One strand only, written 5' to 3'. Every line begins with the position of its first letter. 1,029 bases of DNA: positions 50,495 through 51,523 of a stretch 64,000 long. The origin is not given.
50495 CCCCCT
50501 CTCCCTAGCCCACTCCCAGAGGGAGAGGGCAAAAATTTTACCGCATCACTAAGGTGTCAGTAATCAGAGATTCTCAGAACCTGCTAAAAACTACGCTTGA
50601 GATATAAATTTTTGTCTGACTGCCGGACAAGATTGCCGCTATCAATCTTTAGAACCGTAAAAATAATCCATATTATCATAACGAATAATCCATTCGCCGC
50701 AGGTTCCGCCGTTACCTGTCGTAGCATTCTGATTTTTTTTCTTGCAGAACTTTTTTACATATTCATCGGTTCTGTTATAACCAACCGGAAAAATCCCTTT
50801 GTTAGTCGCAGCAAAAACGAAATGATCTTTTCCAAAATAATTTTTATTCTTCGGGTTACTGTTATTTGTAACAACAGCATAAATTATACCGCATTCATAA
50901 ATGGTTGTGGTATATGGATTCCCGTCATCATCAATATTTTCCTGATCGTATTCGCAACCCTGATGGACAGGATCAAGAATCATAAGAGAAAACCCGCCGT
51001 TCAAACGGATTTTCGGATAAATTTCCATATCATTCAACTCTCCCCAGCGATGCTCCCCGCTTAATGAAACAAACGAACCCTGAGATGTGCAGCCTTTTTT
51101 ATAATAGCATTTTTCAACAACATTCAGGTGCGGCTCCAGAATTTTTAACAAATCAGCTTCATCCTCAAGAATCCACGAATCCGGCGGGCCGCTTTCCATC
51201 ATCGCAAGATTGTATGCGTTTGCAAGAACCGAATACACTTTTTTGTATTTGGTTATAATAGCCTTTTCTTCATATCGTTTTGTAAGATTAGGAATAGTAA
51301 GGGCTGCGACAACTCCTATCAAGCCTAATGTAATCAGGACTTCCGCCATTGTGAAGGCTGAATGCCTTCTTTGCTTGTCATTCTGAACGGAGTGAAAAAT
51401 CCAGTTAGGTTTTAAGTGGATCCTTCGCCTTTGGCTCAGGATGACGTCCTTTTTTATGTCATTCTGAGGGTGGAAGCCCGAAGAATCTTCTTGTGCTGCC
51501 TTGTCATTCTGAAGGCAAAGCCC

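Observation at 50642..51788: Pilin-like gene 3: G12 tract separates an RBS-equipped start from an about 115-codon stop-free leader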

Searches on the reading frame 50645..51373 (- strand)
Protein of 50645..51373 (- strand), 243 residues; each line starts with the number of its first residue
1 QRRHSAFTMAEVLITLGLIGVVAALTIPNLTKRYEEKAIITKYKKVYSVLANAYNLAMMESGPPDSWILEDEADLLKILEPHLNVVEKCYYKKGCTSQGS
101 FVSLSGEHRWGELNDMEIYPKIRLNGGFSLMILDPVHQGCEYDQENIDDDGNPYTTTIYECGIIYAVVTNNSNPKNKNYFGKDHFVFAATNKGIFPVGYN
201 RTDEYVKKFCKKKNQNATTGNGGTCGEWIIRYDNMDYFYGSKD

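Call 11: find_homologous_proteins(query=window:50645-51373:-, max_evalue=0.001)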
Query window:50645-51373:- (243 aa): 396 proteins with E <= 0.001 among 823 candidates; the best 120 are listed.
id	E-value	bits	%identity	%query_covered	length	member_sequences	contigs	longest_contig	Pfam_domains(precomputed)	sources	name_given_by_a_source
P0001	1.2e-165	567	100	100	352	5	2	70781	-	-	-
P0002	1.2e-163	560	98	100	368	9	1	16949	-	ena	-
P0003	4.3e-90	320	58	98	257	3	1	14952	-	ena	-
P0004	5.0e-87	310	57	98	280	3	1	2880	PF07963.18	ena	-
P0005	1.1e-86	308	56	97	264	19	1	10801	-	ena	-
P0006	6.5e-86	306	60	96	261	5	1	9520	-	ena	-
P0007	1.6e-85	305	56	96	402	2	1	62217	-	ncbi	-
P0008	6.5e-85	303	56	97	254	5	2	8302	-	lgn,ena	-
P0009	5.1e-84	300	56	97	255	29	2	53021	-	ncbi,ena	-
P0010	2.7e-81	291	57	95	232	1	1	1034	-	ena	-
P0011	2.1e-80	288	56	98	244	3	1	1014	-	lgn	-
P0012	1.5e-77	278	54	96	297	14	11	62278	-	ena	-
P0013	9.9e-71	256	52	95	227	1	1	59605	-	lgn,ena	-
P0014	2.7e-70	255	53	96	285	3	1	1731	-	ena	-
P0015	1.2e-69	253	50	98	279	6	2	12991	-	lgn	-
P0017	4.0e-67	244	50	97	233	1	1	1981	PF20318.4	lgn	-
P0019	9.7e-61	223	46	98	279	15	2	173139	PF07963.18,PF20318.4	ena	-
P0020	6.4e-60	221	48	96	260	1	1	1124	PF20318.4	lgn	-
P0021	2.0e-59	219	46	96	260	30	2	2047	PF20318.4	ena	-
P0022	8.9e-57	210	47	96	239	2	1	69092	PF07963.18,PF20318.4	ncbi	-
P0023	6.2e-56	208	44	96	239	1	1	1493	PF07963.18,PF20318.4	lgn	-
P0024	1.7e-55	206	45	98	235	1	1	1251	PF07963.18,PF20318.4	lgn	-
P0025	6.1e-55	204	47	98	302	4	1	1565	PF20318.4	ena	-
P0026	1.5e-53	200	43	98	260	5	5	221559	PF20318.4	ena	-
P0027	2.4e-53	199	42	98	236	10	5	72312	PF07963.18,PF20318.4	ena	-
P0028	1.8e-51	193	43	99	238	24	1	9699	PF07963.18,PF20318.4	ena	-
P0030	1.3e-39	154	37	98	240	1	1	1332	PF20318.4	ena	-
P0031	1.4e-29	121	34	98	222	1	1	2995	PF20318.4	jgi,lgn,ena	-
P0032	1.8e-27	114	32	99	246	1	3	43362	PF07963.18,PF20318.4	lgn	-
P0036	4.8e-27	113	34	96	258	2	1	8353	PF20318.4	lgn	-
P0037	4.9e-27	113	34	98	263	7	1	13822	PF20318.4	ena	-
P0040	3.1e-26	110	35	96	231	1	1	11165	PF07963.18,PF20318.4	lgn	-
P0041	3.2e-26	110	35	97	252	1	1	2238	PF20318.4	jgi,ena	-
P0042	5.1e-26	110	33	96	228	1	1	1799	PF20318.4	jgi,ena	-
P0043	9.4e-26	109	36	95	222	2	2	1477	PF20318.4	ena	-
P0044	9.9e-26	109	38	97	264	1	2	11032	PF20318.4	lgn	-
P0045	3.8e-25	107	34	98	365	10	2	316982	PF20318.4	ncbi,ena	-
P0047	2.9e-24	104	34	98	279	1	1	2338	PF07963.18,PF20318.4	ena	-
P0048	3.0e-24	104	31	98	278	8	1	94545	PF20318.4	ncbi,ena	-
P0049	5.1e-24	103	35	96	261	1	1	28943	PF20318.4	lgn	-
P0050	5.5e-24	103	32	97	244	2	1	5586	PF07963.18,PF20318.4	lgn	-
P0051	8.4e-24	102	35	96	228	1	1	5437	PF20318.4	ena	-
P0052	2.1e-23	101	35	96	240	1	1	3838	PF20318.4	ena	-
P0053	3.3e-23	100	35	97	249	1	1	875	PF20318.4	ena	-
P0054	4.4e-23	100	34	97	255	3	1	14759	PF20318.4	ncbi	-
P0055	4.4e-23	100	34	93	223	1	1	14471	PF07963.18,PF20318.4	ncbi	-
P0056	4.6e-23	100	32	98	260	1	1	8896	PF20318.4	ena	-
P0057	1.8e-22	98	32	97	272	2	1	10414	PF20318.4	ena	-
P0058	2.3e-22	98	33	98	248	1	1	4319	PF20318.4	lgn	-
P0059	3.2e-22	97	33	98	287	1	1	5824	PF07963.18,PF20318.4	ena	-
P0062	1.9e-21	95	33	98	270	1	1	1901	PF20318.4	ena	-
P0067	4.8e-21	93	32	98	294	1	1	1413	PF07963.18,PF20318.4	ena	-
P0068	9.3e-21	92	36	81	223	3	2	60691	PF20318.4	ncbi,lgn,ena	-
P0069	2.2e-20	91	32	98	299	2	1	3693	PF20318.4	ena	-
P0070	2.5e-20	91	34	97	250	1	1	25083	PF20318.4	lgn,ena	-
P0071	7.6e-20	89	32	98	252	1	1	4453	PF20318.4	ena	-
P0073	1.3e-19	89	33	98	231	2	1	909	PF20318.4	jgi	-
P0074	2.0e-19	88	33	94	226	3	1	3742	PF07963.18,PF20318.4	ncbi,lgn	-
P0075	2.5e-19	88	33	93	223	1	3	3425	PF20318.4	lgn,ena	-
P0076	2.6e-19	88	29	98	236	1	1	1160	PF20318.4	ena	-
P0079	3.9e-19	87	31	91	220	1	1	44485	PF07963.18,PF20318.4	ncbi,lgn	-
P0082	6.5e-19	86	31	96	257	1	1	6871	PF20318.4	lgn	-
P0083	1.1e-18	86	32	96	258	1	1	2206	PF07963.18,PF20318.4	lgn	-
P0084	1.2e-18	86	29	98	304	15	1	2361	PF07963.18,PF20318.4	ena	-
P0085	1.2e-18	85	33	98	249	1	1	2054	PF20318.4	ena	-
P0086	1.5e-18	85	32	97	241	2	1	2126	PF20318.4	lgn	-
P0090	2.0e-18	85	32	98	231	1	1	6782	PF20318.4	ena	-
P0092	3.4e-18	84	34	98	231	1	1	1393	PF20318.4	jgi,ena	-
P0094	4.3e-18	84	51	40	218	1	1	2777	PF20318.4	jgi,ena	-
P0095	4.8e-18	84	30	98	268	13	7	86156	PF07963.18,PF20318.4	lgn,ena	-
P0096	7.7e-18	83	30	98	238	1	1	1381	PF07963.18,PF20318.4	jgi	-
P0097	8.6e-18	83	30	87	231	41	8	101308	PF07963.18,PF20318.4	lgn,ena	-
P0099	1.5e-17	82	33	98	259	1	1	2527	PF20318.4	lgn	-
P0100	1.5e-17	82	30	98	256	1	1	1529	PF07963.18,PF20318.4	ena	-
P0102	4.1e-17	80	29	98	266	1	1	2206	PF07963.18,PF20318.4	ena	-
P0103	4.6e-17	80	31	98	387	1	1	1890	PF07963.18,PF20318.4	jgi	-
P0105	6.2e-17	80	31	94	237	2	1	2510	PF20318.4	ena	-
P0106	7.6e-17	80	31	97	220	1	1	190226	PF20318.4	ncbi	-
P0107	8.2e-17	80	31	93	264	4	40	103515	PF20318.4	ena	-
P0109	1.4e-16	79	30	94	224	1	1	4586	PF20318.4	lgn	-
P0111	1.6e-16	79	34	95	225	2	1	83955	PF20318.4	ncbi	-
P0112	1.8e-16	78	31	97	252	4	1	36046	PF20318.4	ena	-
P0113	3.5e-16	77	30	98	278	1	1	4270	PF20318.4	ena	-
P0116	8.0e-16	76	31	96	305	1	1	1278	PF20318.4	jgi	jgi:prepilin-type N-terminal cleavage/methylation domain-containing protein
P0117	8.0e-16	76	30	94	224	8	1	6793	PF07963.18,PF20318.4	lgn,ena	-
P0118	1.1e-15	76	28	95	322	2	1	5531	PF20318.4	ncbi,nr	ncbi:type II secretion system protein, partial [bacterium]|nr:type II secretion system protein [bact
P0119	1.2e-15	76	29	96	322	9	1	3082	PF20318.4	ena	-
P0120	2.3e-15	75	30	94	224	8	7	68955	PF07963.18,PF20318.4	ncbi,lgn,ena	-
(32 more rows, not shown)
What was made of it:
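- On Pfam DUF6613 (PF20318): Many homologues found with gene 3 are pre-annotated PF20318 (call 11), so gene 3 is a divergent relative rather than a scored member.
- Closest known: Pfam DUF6613. Same: Homologues at 42-50% identity to gene 3 are pre-annotated with PF20318 (call 11).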

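Call 13: list_cluster_members(proteins=[P0001, P0002, P0004, P0007, P0014, P0005, P0009, P0008, P0003, P0006])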
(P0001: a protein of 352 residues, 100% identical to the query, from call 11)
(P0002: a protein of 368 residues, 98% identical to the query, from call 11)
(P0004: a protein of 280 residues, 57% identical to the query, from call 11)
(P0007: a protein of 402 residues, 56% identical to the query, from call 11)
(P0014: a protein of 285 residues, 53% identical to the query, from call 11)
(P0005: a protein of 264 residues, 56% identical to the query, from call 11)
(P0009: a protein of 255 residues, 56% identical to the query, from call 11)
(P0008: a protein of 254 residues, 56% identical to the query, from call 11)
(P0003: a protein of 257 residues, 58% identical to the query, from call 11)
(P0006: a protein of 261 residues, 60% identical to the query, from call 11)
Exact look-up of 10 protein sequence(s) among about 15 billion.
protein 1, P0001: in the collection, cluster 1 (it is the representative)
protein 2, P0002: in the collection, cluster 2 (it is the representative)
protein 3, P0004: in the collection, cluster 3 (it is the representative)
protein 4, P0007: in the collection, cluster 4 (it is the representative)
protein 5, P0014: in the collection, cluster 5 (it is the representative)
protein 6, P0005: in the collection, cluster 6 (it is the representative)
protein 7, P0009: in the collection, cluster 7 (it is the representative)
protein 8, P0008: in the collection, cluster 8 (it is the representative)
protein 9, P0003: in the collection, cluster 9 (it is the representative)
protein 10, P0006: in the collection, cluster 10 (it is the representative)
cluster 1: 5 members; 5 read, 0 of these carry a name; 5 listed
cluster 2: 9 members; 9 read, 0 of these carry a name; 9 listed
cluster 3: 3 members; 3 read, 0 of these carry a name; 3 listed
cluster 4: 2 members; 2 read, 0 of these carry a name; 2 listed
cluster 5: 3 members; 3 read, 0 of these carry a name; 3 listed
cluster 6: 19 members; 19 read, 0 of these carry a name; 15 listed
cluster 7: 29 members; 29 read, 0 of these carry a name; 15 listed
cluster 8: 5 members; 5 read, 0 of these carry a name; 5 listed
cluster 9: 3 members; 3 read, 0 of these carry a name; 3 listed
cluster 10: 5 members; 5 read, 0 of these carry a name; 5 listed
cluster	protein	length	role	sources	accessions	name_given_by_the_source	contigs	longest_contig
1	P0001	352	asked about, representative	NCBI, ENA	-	-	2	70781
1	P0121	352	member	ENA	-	-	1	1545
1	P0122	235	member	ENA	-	-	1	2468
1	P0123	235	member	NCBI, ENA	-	-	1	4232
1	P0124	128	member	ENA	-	-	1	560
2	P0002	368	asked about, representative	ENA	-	-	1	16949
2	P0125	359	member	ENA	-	-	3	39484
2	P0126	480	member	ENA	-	-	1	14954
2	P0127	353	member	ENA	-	-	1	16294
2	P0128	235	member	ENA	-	-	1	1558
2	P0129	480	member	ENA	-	-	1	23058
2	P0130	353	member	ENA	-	-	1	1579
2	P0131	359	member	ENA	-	-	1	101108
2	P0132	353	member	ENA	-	-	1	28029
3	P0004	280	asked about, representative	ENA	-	-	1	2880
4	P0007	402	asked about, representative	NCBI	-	-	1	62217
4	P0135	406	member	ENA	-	-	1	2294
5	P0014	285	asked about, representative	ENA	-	-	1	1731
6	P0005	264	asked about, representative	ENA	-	-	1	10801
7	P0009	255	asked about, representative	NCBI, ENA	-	-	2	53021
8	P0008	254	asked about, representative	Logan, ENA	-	-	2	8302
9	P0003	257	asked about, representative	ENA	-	-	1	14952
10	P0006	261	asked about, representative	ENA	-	-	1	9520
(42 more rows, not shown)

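Call 16: find_encoding_contigs(protein=P0131, flank=3000, max_places=6)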
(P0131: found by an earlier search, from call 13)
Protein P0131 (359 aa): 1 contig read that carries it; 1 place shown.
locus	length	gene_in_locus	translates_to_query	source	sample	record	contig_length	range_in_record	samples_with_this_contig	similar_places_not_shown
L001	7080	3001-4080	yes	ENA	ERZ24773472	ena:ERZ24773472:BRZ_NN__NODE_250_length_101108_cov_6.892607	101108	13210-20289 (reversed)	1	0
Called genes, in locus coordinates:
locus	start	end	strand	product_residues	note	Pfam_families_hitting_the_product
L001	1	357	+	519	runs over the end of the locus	PF00149:Metallophos (weak), PF02872:5_nucleotid_C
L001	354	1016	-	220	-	PF08281:Sigma70_r4_2, PF04545:Sigma70_r4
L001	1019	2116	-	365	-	PF01312:Bac_export_2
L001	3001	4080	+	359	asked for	-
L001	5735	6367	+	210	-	-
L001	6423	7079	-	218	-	PF01791:DeoC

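Call 17: find_encoding_contigs(protein=P0125, flank=3000, max_places=6)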
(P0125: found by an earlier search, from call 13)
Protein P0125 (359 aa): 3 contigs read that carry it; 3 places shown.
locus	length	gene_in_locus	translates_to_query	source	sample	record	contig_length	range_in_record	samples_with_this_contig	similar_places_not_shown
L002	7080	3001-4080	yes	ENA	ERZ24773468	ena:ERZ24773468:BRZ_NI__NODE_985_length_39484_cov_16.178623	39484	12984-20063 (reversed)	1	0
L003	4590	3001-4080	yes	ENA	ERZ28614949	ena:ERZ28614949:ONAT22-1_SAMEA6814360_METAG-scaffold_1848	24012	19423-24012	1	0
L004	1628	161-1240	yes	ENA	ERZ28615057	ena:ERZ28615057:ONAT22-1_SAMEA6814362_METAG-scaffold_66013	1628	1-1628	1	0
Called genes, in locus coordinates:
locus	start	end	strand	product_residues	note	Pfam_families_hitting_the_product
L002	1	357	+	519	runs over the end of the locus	PF00149:Metallophos (weak), PF02872:5_nucleotid_C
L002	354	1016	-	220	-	PF08281:Sigma70_r4_2, PF04545:Sigma70_r4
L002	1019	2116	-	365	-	PF01312:Bac_export_2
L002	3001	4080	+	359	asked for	-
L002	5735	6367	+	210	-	-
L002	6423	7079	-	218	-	PF01791:DeoC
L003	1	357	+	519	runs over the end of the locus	PF00149:Metallophos (weak), PF02872:5_nucleotid_C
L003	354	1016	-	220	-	PF08281:Sigma70_r4_2, PF04545:Sigma70_r4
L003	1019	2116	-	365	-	PF01312:Bac_export_2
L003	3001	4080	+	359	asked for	-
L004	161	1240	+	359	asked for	-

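Call 18: find_encoding_contigs(protein=P0002, flank=3000, max_places=6)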
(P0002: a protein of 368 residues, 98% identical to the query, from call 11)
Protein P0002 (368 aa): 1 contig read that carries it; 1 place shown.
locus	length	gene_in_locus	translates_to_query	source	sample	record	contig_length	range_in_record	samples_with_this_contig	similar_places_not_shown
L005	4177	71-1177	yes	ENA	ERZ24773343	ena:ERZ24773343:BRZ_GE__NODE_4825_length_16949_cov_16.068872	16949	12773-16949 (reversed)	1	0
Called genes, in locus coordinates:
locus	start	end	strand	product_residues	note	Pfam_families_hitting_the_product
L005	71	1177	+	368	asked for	-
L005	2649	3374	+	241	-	-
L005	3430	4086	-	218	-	PF01791:DeoC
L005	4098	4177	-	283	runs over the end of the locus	PF02219:MTHFR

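Call 19: find_encoding_contigs(protein=P0126, flank=3000, max_places=6)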
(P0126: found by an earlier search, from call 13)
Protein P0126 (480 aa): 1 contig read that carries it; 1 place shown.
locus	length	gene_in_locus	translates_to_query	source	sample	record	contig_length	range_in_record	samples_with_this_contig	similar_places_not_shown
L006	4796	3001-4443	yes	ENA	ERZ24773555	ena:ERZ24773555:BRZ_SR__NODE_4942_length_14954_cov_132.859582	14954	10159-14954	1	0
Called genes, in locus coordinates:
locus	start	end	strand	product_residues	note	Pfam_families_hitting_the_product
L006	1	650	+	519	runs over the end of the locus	PF00149:Metallophos (weak), PF02872:5_nucleotid_C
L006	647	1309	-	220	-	PF08281:Sigma70_r4_2, PF04545:Sigma70_r4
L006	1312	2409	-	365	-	PF01312:Bac_export_2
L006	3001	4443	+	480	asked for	-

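Call 20: find_encoding_contigs(protein=P0127, flank=3000, max_places=6)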
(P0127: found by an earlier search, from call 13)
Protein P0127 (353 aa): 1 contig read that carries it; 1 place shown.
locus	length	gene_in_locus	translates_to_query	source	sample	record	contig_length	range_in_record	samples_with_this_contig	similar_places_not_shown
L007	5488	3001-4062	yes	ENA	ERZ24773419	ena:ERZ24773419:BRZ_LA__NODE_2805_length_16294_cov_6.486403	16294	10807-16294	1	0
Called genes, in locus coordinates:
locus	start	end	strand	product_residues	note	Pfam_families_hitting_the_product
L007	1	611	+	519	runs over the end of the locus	PF00149:Metallophos (weak), PF02872:5_nucleotid_C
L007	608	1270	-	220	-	PF08281:Sigma70_r4_2, PF04545:Sigma70_r4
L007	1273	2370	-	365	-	PF01312:Bac_export_2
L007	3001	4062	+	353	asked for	-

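Call 21: find_encoding_contigs(protein=P0132, flank=3000, max_places=6)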
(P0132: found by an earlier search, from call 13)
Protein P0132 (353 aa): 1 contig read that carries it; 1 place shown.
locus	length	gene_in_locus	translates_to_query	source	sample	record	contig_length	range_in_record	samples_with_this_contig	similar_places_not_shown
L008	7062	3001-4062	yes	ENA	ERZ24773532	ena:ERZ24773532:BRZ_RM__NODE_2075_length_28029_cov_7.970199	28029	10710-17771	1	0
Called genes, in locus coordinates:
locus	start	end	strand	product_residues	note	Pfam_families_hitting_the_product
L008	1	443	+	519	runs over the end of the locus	PF00149:Metallophos (weak), PF02872:5_nucleotid_C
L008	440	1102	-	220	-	PF08281:Sigma70_r4_2, PF04545:Sigma70_r4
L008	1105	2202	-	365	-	PF01312:Bac_export_2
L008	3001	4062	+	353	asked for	-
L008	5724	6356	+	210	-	-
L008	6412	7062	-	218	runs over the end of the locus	PF01791:DeoC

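Call 22: find_encoding_contigs(protein=P0123, flank=3000, max_places=6)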
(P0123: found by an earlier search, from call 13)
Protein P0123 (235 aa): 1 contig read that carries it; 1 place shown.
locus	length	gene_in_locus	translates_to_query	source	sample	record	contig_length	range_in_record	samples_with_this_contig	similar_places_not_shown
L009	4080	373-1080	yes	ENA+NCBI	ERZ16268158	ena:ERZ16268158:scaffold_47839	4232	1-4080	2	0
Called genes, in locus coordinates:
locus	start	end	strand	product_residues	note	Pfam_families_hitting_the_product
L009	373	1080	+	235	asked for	-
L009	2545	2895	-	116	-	PF13616:Rotamase_3, PF13145:Rotamase_2, PF00639:Rotamase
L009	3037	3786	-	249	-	PF01113:DapB_N, PF05173:DapB_C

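Call 26: find_related_loci(query=A2, collection=genome_contigs, flank=1500)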
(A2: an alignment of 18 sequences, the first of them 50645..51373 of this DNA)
Query A2 (243 aa) in genome_contigs; peptide patterns used: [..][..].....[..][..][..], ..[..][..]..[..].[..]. (x = any residue, [..] = any of these).
599 stretches matched a pattern (row limit reached: there are more); 591 encode a relative of the query (tblastn E <= 1e-3); the best 80 are kept; 80 distinct loci.
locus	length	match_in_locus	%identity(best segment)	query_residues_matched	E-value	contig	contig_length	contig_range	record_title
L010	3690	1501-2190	47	6-242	2e-66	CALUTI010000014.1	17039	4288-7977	MAG: Candidatus Gastranaerophilales bacterium isolate BRZ_LN__bin14 genome assembly, contig: BRZ_LN__NODE_2672_length_17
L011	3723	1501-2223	35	3-239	4e-32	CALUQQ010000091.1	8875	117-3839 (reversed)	MAG: Candidatus Gastranaerophilales bacterium isolate E27__bin3 genome assembly, contig: E27__k127_4299775, whole genome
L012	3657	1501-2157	33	1-238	4e-31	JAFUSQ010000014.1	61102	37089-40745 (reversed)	Bacterium isolate RGIG4789 Roe_deer_Reticulum-3__c334, whole genome shotgun sequence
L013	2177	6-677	32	6-239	2e-30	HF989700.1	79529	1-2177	Brachyspira sp. CAG:484 genomic scaffold, scf52, whole genome shotgun sequence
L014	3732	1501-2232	33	3-239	2e-30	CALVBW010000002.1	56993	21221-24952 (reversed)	MAG: Candidatus Gastranaerophilales bacterium isolate E08__bin45 genome assembly, contig: E08__k127_2788602, whole genom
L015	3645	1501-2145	31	4-239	2e-30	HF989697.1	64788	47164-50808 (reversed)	Brachyspira sp. CAG:484 genomic scaffold, scf38, whole genome shotgun sequence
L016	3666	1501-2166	33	3-237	5e-30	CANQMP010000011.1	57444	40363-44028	MAG: Candidatus Gastranaerophilales bacterium isolate Lapin-012__bin75 genome assembly, contig: Lapin-012__NODE_1017_len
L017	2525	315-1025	33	6-238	4e-30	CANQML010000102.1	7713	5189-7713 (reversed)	MAG: Candidatus Gastranaerophilales bacterium isolate Lapin-014__bin53 genome assembly, contig: Lapin-014__NODE_8446_len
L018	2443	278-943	33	6-239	4e-30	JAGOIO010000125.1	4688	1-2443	Bacterium isolate Go_SlPrim_bin_98 Go_SlPrim_32387_length_4688_cov_5.932909, whole genome shotgun sequence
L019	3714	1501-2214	30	3-237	7e-30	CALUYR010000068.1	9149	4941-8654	MAG: Candidatus Gastranaerophilales bacterium isolate BRZ_DP__bin38 genome assembly, contig: BRZ_DP__NODE_12291_length_9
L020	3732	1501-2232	32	5-239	1e-28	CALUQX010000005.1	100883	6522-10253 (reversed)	MAG: Candidatus Gastranaerophilales bacterium isolate BRZ_CP__bin33 genome assembly, contig: BRZ_CP__NODE_324_length_100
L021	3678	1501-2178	31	6-238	1e-28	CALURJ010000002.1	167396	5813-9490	MAG: Candidatus Gastranaerophilales bacterium isolate BRZ_BB__bin33 genome assembly, contig: BRZ_BB__NODE_76_length_1673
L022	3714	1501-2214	32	3-239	3e-28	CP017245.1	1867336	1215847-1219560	Candidatus Melainabacteria bacterium MEL.A1 chromosome, complete genome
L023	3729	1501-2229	34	4-238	7e-28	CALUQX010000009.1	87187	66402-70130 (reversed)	MAG: Candidatus Gastranaerophilales bacterium isolate BRZ_CP__bin33 genome assembly, contig: BRZ_CP__NODE_437_length_871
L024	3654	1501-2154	36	6-237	1e-27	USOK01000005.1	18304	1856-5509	uncultured bacterium isolate UMGS1924 genome assembly, contig: NODE_1285_length_18304_cov_3.569127, whole genome shotgun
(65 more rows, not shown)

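Call 45: predict_structure(alignment_id=A2)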
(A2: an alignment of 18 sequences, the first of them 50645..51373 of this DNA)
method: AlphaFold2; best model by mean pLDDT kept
length: 243 residues; sequences in the alignment: 18
mean_pLDDT: 88.8   pTM: 0.82
mean pLDDT of the five models: 88.8, 88.2, 87.2, 86.9, 83.0
residues with pLDDT >= 90: 170; 70-90: 48; 50-70: 20; < 50: 5
segments of 3 or more residues with pLDDT < 50: 1-3
pLDDT, mean of each block of 10 residues (from residue 1): 54 72 73 89 96 98 96 97 97 94 89 95 95 96 93 95 94 87 96 96 92 67 94 88 45
secondary structure, 60 per line:
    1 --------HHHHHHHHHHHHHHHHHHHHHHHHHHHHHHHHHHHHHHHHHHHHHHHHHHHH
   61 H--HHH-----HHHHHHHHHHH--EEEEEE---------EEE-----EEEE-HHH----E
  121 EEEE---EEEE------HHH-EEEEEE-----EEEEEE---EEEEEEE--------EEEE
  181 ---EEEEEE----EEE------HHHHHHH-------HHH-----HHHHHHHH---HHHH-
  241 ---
elements in order: H9-61 H72-82 E85-90 E100-102 E108-111 E120-124 E128-131 E142-147 E153-158 E162-168 E177-180 E184-189 E194-196 H203-209 H225-232 H236-239
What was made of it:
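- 50645..51355 (-): Mature pilin-like protein (237 aa) starting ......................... It has a class III-type N-terminus with Glu+5, and its relatives carry Pfam DUF6613. The AF2 model has pLDDT 88.8, with a 53-residue N-terminal helix followed by a beta-rich domain (call 45).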

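Call 49: fold_search(model_id=the predicted structure, library=pdb)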
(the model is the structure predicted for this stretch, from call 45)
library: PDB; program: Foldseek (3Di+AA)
matches with E <= 10: 573; with E <= 0.001: 0
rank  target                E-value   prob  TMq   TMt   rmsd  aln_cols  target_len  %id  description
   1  7onh_A                3.9e-01  0.08  0.09  0.07  14.2       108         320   12  Crystal structure of the computationally designed SAKe6BE-L3 protein (released 2022-12-14)
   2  2ihf                  4.2e-01  0.08  0.11  0.13  11.0       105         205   10  Crystal structure of deletion mutant delta 228-252 R190A of the single-stranded DNA binding protein from Thermus aquatic (released 2007-01-02)
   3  1xl6_A                4.8e-01  0.03  0.08  0.07  17.3       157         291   11  Intermediate gating structure 2 of the inwardly rectifying K+ channel KirBac3.1 (released 2004-12-07)
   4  7eg8_S                5.5e-01  0.20  0.10  0.18   7.5        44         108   18  TFIID-based core PIC on PUMA promoter (released 2021-05-05)
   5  5iy6_S                5.5e-01  0.20  0.10  0.15   7.5        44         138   18  Human holo-PIC in the closed state (released 2016-05-18)
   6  6bk8_A                6.2e-01  0.04  0.10  0.02  13.6       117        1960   12  S. cerevisiae spliceosomal post-catalytic P complex (released 2018-02-21)
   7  7edx_S                7.1e-01  0.18  0.10  0.15   7.6        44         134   18  p53-bound TFIID-based core PIC on HDM2 promoter (released 2021-05-05)
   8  5gpk_A                7.1e-01  0.07  0.15  0.16  19.9       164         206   15  Crystal structure of Ccp1 mutant (released 2016-11-30)
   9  7o72_R                7.6e-01  0.02  0.08  0.07  19.6       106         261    9  Yeast RNA polymerase II transcription pre-initiation complex with closed promoter DNA (released 2021-06-16)
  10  4jkb_A                8.1e-01  0.04  0.10  0.10  13.1       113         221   12  Open and closed forms of V1788D human PRP8 RNase H-like domain with bound Mg ion (released 2013-05-22)
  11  7lbm_S                8.6e-01  0.06  0.11  0.17  11.8        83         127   11  Structure of the human Mediator-bound transcription pre-initiation complex (released 2021-03-24)
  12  5qy4_A                8.6e-01  0.04  0.09  0.09  12.8       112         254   12  PanDDA analysis group deposition -- Aar2/RNaseH in complex with fragment F2X-Entry B08a (released 2020-06-10)
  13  6o9v_A                8.6e-01  0.02  0.10  0.09  18.6       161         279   10  KirBac3.1 mutant at a resolution of 3.1 Angstroms (released 2020-05-27)
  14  8gja_D                9.8e-01  0.13  0.11  0.09   7.2        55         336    9  RAD51C-XRCC3 structure (released 2023-08-16)
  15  5gpl_A                9.8e-01  0.07  0.14  0.16  20.1       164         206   15  Crystal structure of Ccp1 (released 2016-11-30)
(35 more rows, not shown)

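Call 76: find_encoding_contigs(protein=P0135, flank=1500, max_places=3)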
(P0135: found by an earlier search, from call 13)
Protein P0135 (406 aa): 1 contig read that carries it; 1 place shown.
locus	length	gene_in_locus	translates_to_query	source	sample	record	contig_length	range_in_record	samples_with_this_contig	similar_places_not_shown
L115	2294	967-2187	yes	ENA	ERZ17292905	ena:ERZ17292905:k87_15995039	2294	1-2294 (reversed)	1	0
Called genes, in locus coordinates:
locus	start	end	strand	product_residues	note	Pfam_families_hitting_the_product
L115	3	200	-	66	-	?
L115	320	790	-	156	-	-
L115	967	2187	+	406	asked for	-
